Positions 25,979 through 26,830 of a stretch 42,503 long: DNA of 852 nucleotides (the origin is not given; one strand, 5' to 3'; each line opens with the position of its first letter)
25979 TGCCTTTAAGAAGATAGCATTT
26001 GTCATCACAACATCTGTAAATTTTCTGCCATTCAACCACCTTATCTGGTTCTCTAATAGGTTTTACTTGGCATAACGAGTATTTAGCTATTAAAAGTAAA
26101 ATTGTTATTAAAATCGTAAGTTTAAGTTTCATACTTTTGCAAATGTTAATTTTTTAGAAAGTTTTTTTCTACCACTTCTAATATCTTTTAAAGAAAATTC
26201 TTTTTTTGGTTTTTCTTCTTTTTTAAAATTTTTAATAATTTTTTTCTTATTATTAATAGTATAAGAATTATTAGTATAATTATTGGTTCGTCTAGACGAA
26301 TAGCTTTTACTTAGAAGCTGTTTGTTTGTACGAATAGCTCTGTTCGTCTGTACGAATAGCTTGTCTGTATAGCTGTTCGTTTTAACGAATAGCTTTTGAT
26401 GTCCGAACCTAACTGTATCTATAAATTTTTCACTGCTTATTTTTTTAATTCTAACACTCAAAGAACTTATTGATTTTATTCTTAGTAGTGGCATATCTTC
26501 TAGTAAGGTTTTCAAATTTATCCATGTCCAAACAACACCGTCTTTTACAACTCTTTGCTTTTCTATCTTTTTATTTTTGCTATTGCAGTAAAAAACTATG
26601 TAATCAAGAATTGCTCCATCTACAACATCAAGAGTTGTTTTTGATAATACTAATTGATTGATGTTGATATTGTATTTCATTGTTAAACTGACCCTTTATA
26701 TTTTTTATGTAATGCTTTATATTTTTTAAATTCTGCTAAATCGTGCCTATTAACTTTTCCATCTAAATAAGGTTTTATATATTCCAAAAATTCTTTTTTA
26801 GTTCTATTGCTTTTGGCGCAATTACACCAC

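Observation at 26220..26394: Lambda-style replication origin: four helically phased iterons inside the putative initiator gene, and no phage replisome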

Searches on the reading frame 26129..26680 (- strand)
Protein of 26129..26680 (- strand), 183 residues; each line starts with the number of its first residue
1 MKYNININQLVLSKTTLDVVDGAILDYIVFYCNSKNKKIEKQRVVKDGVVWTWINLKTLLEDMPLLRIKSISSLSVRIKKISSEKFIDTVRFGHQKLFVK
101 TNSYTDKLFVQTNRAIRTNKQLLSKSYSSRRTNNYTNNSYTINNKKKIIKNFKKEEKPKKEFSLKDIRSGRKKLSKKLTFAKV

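Call 8: search_protein_families(library=pfam, max_evalue=0.01, proteins=[window:26129-26680:-])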
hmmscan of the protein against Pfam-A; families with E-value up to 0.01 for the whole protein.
window:26129-26680:- (183 aa): 0 families

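Call 9: search_protein_families(library=phrogs, max_evalue=0.01, proteins=[window:26129-26680:-])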
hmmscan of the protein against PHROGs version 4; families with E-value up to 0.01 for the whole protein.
window:26129-26680:- (183 aa): 0 families

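Call 11: find_homologous_proteins(query=window:26129-26680:-, max_evalue=0.01)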
Query window:26129-26680:- (183 aa): 74 proteins with E <= 0.01 among 618 candidates.
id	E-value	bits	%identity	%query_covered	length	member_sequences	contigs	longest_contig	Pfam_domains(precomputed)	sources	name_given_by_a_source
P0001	7.5e-108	376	100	100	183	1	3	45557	-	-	-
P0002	1.8e-63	232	79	72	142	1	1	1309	-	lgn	-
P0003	9.3e-63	229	77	77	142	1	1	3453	-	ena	-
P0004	3.6e-47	179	66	72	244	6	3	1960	-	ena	-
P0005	1.3e-46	177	62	72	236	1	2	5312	-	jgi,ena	-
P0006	3.3e-45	172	62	68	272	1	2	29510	-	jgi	-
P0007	6.1e-45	171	64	72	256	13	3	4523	-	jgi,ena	-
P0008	1.8e-44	170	61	70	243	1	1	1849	-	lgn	-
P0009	4.0e-44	169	63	74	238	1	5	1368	-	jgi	jgi:DNA-binding PadR family transcriptional regulator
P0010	4.6e-43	165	60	68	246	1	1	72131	-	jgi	-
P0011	4.8e-43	165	60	70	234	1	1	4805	-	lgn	-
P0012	5.9e-42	162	65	69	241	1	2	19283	-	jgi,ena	-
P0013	9.9e-42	161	56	72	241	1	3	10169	-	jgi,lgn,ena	-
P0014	2.6e-41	160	54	81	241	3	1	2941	-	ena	-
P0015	6.3e-40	155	44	100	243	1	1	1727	-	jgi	jgi:hypothetical protein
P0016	8.7e-40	155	54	82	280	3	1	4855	-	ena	-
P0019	1.9e-39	154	59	72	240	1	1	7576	-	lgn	-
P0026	1.1e-34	138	55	70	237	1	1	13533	-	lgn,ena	-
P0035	3.5e-28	117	49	70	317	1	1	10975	-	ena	-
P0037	1.1e-27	115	46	83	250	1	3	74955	-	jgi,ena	-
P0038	1.7e-27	115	48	67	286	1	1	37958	-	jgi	jgi:DNA-binding MarR family transcriptional regulator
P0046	2.6e-25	108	46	77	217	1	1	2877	-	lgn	-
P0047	2.7e-25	108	54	64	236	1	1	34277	-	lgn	-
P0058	1.3e-22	99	46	66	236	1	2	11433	-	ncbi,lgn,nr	ncbi:MAG: hypothetical protein KGI27_12950 [Thaumarchaeota archaeon]|nr:hypothetical protein [Nitros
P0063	3.9e-21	94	47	66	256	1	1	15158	-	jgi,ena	-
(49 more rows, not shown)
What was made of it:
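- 26129..26680 (-): Gene for the putative origin-binding initiator (183 aa). It contains the origin. 74 homologues (call 11).
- JGI names two relatives PadR/MarR regulators (call 11). Two relatives are named PadR/MarR regulators by JGI (call 11).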

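Call 14: find_related_loci(query=A1, collection=viral_contigs, flank=10000)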
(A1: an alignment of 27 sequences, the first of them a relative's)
Query A1 (183 aa) in viral_contigs; peptide patterns used: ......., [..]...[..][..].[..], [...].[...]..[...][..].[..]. (x = any residue, [..] = any of these).
170 stretches matched a pattern; 31 encode a relative of the query (tblastn E <= 1e-3); 30 distinct loci.
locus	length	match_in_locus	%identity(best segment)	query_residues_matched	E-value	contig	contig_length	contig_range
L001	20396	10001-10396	67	1-131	7e-53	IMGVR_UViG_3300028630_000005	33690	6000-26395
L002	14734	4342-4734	62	1-131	1e-50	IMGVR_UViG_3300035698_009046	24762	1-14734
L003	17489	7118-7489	62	1-124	8e-49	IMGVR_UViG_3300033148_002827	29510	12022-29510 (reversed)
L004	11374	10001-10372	62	1-124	8e-49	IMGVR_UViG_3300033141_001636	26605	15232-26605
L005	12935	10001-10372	60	1-124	2e-48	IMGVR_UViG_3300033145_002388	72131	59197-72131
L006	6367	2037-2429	53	1-131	1e-34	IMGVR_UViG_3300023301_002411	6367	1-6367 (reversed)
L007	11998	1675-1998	53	1-113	4e-34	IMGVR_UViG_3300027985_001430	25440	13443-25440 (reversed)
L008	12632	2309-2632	54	1-113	2e-34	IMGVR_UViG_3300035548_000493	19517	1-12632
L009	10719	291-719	45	1-138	4e-34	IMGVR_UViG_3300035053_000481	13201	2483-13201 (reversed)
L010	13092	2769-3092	54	1-113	1e-33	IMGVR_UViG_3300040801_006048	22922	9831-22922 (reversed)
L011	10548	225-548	55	1-112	5e-32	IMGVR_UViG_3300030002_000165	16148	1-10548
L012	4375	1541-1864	55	1-112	5e-32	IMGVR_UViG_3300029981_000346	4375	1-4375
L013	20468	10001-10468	43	1-147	2e-31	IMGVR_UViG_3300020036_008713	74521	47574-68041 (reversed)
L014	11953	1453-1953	40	1-167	2e-31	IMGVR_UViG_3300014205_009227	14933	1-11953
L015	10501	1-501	39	1-167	3e-31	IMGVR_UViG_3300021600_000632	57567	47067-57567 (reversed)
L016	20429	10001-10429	45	1-121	6e-31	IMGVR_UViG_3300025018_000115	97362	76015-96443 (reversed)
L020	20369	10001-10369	46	1-116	5e-26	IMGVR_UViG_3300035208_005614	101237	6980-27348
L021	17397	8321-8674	49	1-119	6e-26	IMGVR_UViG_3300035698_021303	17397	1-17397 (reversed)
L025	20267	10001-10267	48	1-87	1e-19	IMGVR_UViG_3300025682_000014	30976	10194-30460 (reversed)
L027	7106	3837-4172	35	1-114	2e-12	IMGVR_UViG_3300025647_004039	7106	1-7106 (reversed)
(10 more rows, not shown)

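Call 21: search_solved_structures(query=A2, max_evalue=10, show_alignments=2)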
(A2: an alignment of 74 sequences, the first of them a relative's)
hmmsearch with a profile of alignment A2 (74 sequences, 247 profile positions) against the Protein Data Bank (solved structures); distinct sequences matched with E-value up to 10: 4.
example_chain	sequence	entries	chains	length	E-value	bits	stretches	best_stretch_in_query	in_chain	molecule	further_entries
8ylh_A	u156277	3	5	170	0.057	16.7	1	71-121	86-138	Regulatory protein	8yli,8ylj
3bdd_A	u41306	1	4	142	0.15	15.4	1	57-124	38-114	Regulatory protein MarR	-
2fbi_A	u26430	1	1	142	0.18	15.1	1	73-124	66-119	probable transcriptional regulator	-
8ylf_A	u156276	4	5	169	1.3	12.2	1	70-105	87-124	MarR family transcriptional regulator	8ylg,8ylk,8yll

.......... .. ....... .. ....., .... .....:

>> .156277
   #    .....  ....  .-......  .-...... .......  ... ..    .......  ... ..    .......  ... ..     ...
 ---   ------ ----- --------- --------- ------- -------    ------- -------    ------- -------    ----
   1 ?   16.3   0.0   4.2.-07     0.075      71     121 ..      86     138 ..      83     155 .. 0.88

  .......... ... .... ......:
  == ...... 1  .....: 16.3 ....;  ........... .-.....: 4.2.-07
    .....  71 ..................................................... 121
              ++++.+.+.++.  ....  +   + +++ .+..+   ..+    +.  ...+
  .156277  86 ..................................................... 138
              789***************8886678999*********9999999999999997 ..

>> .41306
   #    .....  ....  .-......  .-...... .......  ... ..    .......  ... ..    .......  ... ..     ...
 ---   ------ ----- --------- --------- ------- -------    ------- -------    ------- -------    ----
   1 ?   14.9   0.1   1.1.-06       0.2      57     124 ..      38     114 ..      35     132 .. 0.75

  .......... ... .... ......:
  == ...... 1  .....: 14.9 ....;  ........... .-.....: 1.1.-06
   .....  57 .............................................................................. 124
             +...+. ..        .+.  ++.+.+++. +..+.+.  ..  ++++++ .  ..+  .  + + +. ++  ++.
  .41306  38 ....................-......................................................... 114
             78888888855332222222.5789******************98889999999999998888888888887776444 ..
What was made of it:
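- On MarR/PadR-type transcription regulators: PDB profile hits are E 0.06-1.3 and cover only the recognition helix and wing (call 21).
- Tried and rejected: Only marginal MarR hits (call 21).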

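Call 22: search_protein_families(library=pfam, alignment_id=A2, max_evalue=1)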
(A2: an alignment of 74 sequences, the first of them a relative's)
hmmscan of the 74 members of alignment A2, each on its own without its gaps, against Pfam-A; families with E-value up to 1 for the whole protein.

A. member 1, P0001 (183 aa): 0 families

B. families by the number of members that match (of 74 scanned): 48 families (the first 25 are shown)
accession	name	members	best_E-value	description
PF22381.2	Staph_reg_Sar_Rot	8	5.1e-05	Transcriptional regulator SarA/Rot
PF01047.28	MarR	8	0.0094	MarR family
PF13601.12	HTH_34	6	0.022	Winged helix DNA-binding domain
PF04182.18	B-block_TFIIIC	4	0.0016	B-block binding subunit of TFIIIC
PF13412.12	HTH_24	2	0.00052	Winged helix-turn-helix DNA-binding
PF08222.17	HTH_CodY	2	0.023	CodY helix-turn-helix domain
PF17948.6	DnaT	2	0.029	DnaT DNA-binding domain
PF19578.4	DUF6090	2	0.047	Family of unknown function (DUF6090)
PF01726.22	LexA_DNA_bind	1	0.0053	LexA DNA binding domain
PF10175.14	MPP6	1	0.0084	M-phase phosphoprotein 6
PF15634.11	Tox-ART-HYE1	1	0.018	HYE1 signature containing ADP-ribosyltransferase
PF12194.14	Ste5_C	1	0.033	Protein kinase Fus3-binding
PF12746.13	GNAT_acetyltran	1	0.035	GNAT acetyltransferase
PF14942.11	Muted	1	0.036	Organelle biogenesis, Muted-like protein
PF12960.12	DUF3849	1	0.037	Protein of unknown function (DUF3849)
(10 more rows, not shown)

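Call 28: find_encoding_contigs(protein=P0001, flank=10000, max_places=4)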
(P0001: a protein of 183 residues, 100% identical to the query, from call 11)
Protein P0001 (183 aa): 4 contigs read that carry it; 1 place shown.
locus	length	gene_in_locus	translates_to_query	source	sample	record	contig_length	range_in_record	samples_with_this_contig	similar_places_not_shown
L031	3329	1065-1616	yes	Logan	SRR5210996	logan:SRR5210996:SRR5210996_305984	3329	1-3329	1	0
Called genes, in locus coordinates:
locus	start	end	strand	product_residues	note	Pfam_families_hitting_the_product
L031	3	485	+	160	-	?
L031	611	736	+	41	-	-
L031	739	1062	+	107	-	PF01844:HNH, PF13395:HNH_4 (weak)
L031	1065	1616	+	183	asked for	-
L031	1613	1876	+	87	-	-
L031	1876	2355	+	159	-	-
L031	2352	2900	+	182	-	-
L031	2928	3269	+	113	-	PF01555:N6_N4_Mtase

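Call 29: predict_structure(alignment_id=A2)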
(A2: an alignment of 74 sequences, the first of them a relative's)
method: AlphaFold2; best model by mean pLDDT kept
length: 183 residues; sequences in the alignment: 74
mean_pLDDT: 80.2   pTM: 0.61
mean pLDDT of the five models: 80.2, 80.1, 79.6, 79.1, 77.4
residues with pLDDT >= 90: 92; 70-90: 32; 50-70: 42; < 50: 17
segments of 3 or more residues with pLDDT < 50: 114-118, 136-141
pLDDT, mean of each block of 10 residues (from residue 1): 80 94 97 97 97 97 95 98 98 94 91 50 58 47 60 63 68 69 50
secondary structure, 60 per line:
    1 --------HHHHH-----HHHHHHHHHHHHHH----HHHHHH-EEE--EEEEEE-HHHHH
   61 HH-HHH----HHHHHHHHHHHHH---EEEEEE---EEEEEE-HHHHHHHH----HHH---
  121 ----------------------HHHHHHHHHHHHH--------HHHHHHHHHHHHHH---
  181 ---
elements in order: H9-13 H19-32 H37-42 E44-46 E49-54 H56-62 H71-83 E87-92 E96-101 H103-110 H143-155 H164-177
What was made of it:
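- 26351..26680 (-): N-terminal winged-helix DNA-binding domain (aa 1-110). Recognition helix at about aa 71-83, wing hairpin at aa 87-101. AlphaFold2 pLDDT is above 90 over aa 11-110 (call 29).
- Checked: They encode the last strand and helix of the confidently folded winged-helix domain (call 29).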

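Call 32: fold_search(model_id=the predicted structure, library=pdb)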
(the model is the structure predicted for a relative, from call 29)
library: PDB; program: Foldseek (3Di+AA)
matches with E <= 10: 1018; with E <= 0.001: 0
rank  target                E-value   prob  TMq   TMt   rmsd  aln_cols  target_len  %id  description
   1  6k8e_A                3.1e-02  0.99  0.35  0.53   5.6       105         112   19  Global regulatory element SarX (released 2020-06-17)
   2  5ywj                  5.4e-02  0.98  0.35  0.55   5.4       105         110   19  Global regulatory element SarX (released 2018-12-05)
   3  6k8e_D                6.9e-02  0.97  0.35  0.53   5.4       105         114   19  Global regulatory element SarX (released 2020-06-17)
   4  5hs5_A                6.9e-02  0.97  0.33  0.49   5.1       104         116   19  Crystal structure of Staphylococcus aureus SarX (released 2017-02-08)
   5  4yif_C                6.9e-02  0.95  0.34  0.43   7.1       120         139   11  Crystal structure of Rv0880 (released 2015-06-10)
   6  4ld5_A                8.3e-02  0.94  0.38  0.48   9.4       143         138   12  Crystal structure of MepR Q18P mutant from multidrug resistant S. aureus clinical isolate (released 2013-09-11)
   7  3l09_A                1.1e-01  0.82  0.30  0.23   6.2       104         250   10  Crystal structure of Putative transcriptional regulator (JANN_22DEC04_CONTIG27_REVISED_GENE3569) from Jannaschia sp. C (released 2010-01-12)
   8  2nyx_B                1.1e-01  0.35  0.24  0.29  13.2       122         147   13  Crystal structure of RV1404 from Mycobacterium tuberculosis (released 2006-12-05)
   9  3eco_A                1.1e-01  0.84  0.32  0.42  13.8       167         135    9  Crystal structure of MepR, a transcription regulator of the Staphylococcus aureus multidrug efflux pump MepA (released 2009-02-10)
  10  9ilk_MODEL_1_A        1.2e-01  0.89  0.34  0.50   5.2       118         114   15  monomeric SarA, truncation of residue 20-124 (released 2025-10-15)
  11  4pql_A                1.4e-01  0.97  0.41  0.54   3.8       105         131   14  N-Terminal domain of DNA binding protein (released 2014-06-11)
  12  4jba_B                1.4e-01  0.96  0.32  0.42   4.3       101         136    9  Crystal Structure of the Oxidized Form of MarR from E.coli (released 2013-10-16)
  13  1ku9_A                1.4e-01  0.93  0.30  0.36   3.1        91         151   14  X-ray Structure of a Methanococcus jannaschii DNA-Binding Protein: Implications for Antibiotic Resistance in Staphyloc (released 2002-12-25)
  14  8c7t_A                1.5e-01  0.87  0.31  0.23   4.5       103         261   11  Unliganded transcriptional pleiotropic repressor CodY from Enterococcus faecalis (released 2023-06-28)
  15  4pql_B                1.7e-01  0.97  0.41  0.55   3.7       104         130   14  N-Terminal domain of DNA binding protein (released 2014-06-11)
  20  4pt7_B                2.0e-01  0.96  0.41  0.55   3.6       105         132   14  Structure of initiator (released 2014-06-25)
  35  4asn_A                2.4e-01  0.90  0.34  0.63   4.8       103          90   16  TubR from Bacillus megaterium pBM400 (released 2012-10-03)
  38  3m9a                  2.4e-01  0.38  0.24  0.41   8.9        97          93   15  Protein structure of type III plasmid segregation TubR (released 2010-07-07)
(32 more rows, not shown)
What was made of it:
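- On RepA_N replication initiators (Pfam PF06970): That is comparable to MarR/SarX regulators (call 32).
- Closest known: RepA_N plasmid replicons. Same: 4pql/4pt7 are among the best geometric fits to the model (rmsd 3.6-3.8 A over about 105 columns; call 32).
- The fold is MarR/SarA-like (calls 21, 22, 32). TubR structures appear among weak fold matches (4asn, 3m9a; call 32).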

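Call 33: search_dna_similar(query=P0001, collection=phages, mode=protein, max_evalue=0.001, max_rows=20)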
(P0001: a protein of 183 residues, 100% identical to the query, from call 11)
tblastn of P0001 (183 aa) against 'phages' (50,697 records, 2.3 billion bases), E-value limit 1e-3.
No match.

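Call 40: fold_search(model_id=the predicted structure, library=viral)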
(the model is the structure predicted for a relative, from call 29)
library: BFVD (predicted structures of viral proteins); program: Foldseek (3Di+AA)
matches with E <= 10: 863; with E <= 0.001: 4
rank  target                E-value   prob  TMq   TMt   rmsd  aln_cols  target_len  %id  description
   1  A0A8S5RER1            2.4e-06  1.00  0.47  0.49  10.3       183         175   21  Uncharacterized protein [virus sp. ctqEG8]
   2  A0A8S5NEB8            4.0e-06  1.00  0.51  0.33   2.5       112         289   27  Uncharacterized protein [Siphoviridae sp. ctrok7]
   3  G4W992                1.7e-05  1.00  0.51  0.25   4.2       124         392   19  Phage conserved hypothetical protein C-terminal domain-containing protein [Tetrasphaera phage TJE1]
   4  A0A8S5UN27            4.0e-05  1.00  0.44  0.27   2.9       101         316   19  Uncharacterized protein [Siphoviridae sp. ctzr51]
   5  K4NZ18                1.6e-03  1.00  0.42  0.30   3.1       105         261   11  (no name in the UniProt tables at hand)
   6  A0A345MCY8            1.6e-03  1.00  0.42  0.71   3.1       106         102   14  (no name in the UniProt tables at hand)
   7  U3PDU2                1.8e-03  1.00  0.45  0.31   7.0       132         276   17  Putative DNA replication protein [Lactobacillus phage phiLdb]
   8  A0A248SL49            2.2e-03  1.00  0.43  0.26   2.8       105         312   12  Transcriptional regulator [Klebsiella phage SopranoGao]
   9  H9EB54                2.3e-03  1.00  0.41  0.68   2.7       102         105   16  Uncharacterized protein [Vibrio phage SSP002]
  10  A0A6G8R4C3            2.7e-03  1.00  0.43  0.28   4.9       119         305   11  (no name in the UniProt tables at hand)
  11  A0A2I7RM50            3.9e-03  1.00  0.39  0.30   3.9       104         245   19  (no name in the UniProt tables at hand)
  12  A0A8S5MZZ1            5.0e-03  1.00  0.37  0.14   2.3        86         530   12  Replication initiator A family protein [Siphoviridae sp. ctAUQ2]
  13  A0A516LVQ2            5.6e-03  1.00  0.41  0.30  14.3       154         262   16  (no name in the UniProt tables at hand)
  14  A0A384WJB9            6.0e-03  1.00  0.42  0.25  10.6       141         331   11  (no name in the UniProt tables at hand)
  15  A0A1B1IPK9            6.4e-03  1.00  0.41  0.29   4.2       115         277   14  (no name in the UniProt tables at hand)
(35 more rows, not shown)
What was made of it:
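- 26351..26680 (-): Foldseek finds MarR/SarX-type winged helices and the RepA_N NTDs 4pql/4pt7 in PDB (call 32), and phage 'replication initiator / DNA replication protein' models in BFVD (call 40).
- BFVD neighbours of the model are phage replication initiators (call 40).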

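Call 46: search_protein_families(library=pfam, alignment_id=A3, max_evalue=0.00001)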
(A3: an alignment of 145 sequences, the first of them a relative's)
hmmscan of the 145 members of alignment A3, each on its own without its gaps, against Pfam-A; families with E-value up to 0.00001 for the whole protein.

A. member 1, L007:2763-4001:+ (412 aa): 2 families
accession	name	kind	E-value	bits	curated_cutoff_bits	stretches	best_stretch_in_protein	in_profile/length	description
PF01555.25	N6_N4_Mtase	-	2.8e-34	119.5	26.7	1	180-398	3-220/221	DNA methylase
PF02195.25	ParB_N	-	7.2e-08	32.8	26.3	1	5-89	4-93/95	ParB N-terminal domain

B. families by the number of members that match (of 145 scanned): 58 families (the first 25 are shown)
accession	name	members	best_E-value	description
PF01555.25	N6_N4_Mtase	7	1e-47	DNA methylase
PF03796.21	DnaB_C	6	1.1e-42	DnaB-like helicase C terminal domain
PF13481.12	AAA_25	6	7.9e-15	AAA domain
PF02195.25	ParB_N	6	6.3e-09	ParB N-terminal domain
PF06745.19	ATPase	5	2.9e-08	KaiC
PF13479.12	AAA_24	4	1.8e-37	AAA domain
PF00149.33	Metallophos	4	2.3e-12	Calcineurin-like phosphoesterase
PF04466.19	Terminase_3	4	8.4e-12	Phage terminase large subunit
PF09250.16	Prim-Pol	3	2.2e-23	Bifunctional DNA primase/polymerase, N-terminal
PF01695.23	IstB_IS21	3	3.9e-18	IstB-like ATP binding protein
PF04098.21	Rad52_Rad22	3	2.6e-10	Rad52/22 family double-strand break repair protein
PF23140.1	Gp80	3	7.5e-07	Podophage GP4 fiber I protein gp80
PF04860.17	Phage_portal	2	2.2e-67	Phage portal protein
PF00436.31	SSB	2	3.9e-39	Single-strand binding protein family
PF01807.25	Zn_ribbon_DnaG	2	1.4e-19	CHC2 zinc finger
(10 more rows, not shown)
